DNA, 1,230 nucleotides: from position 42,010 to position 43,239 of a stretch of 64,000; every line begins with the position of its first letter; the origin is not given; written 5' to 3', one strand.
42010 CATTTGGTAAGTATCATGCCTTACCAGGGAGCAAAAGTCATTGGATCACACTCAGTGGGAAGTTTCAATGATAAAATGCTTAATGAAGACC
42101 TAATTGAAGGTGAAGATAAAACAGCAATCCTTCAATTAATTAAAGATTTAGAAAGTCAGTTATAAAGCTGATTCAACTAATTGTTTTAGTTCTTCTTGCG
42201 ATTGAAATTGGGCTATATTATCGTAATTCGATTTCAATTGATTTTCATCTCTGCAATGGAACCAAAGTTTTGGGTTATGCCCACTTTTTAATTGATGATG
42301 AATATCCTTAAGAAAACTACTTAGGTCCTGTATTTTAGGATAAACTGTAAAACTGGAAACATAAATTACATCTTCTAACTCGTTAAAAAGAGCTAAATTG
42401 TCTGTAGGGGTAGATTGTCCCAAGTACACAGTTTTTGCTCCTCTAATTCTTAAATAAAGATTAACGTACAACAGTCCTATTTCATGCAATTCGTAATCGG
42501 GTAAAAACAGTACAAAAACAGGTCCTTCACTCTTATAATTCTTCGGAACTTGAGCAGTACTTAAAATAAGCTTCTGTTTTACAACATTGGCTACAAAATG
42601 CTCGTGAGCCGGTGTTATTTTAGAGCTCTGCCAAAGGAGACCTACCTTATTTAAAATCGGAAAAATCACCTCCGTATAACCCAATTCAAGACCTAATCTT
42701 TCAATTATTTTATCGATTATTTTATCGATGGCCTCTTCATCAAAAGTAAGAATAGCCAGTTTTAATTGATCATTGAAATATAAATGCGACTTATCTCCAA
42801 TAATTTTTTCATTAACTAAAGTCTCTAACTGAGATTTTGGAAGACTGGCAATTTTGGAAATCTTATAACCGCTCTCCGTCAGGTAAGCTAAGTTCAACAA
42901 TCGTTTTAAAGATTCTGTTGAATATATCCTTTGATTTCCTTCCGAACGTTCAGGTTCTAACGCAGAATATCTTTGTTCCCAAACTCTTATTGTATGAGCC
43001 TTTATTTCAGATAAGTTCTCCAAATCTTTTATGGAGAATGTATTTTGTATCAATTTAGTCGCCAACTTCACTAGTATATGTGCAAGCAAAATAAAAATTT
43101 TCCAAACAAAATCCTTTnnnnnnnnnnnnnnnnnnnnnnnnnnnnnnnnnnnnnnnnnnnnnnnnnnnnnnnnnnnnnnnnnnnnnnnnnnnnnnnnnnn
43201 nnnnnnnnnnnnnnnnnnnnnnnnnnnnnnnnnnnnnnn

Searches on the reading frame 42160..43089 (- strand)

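Call 18: search_protein_families(library=ncbifam, proteins=[window:42160-43089:-], max_evalue=0.001)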
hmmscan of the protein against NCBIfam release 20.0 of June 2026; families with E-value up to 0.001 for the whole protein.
window:42160-43089:- (309 aa): 8 families
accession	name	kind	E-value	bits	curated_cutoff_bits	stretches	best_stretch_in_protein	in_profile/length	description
NF052513.1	TransRegCarH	equivalog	3.8e-23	82.1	400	1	17-235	6-210/274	HTH-type transcriptional repressor CarH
NF011617.0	PRK15043.1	equivalog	1.1e-06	28.1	417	1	18-86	4-72/243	HTH-type transcriptional regulator MlrA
NF047375.1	HeatShock_HspR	equivalog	3.4e-06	26.9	105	1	17-81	3-67/92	heat shock protein transcriptional repressor HspR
TIGR02043.1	ZntR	equivalog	7.6e-06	26.1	167.95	1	18-89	2-73/131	Zn(2+)-responsive transcriptional regulator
NF007069.0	PRK09514.1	equivalog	2.2e-05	24.4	143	1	18-89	2-73/141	Zn(2+)-responsive transcriptional regulator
TIGR02051.1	MerR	equivalog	6.8e-05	23.1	150.85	1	21-83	3-65/124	mercury resistance transcriptional regulator MerR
TIGR02047.1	CadR-PbrR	equivalog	0.00016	21.7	151.45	1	20-65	3-48/127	Cd(II)/Pb(II)-responsive transcriptional regulator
NF053740.1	TransRegTnrAGPos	equivalog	0.00021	21.4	140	1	19-82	14-76/108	hypothetical protein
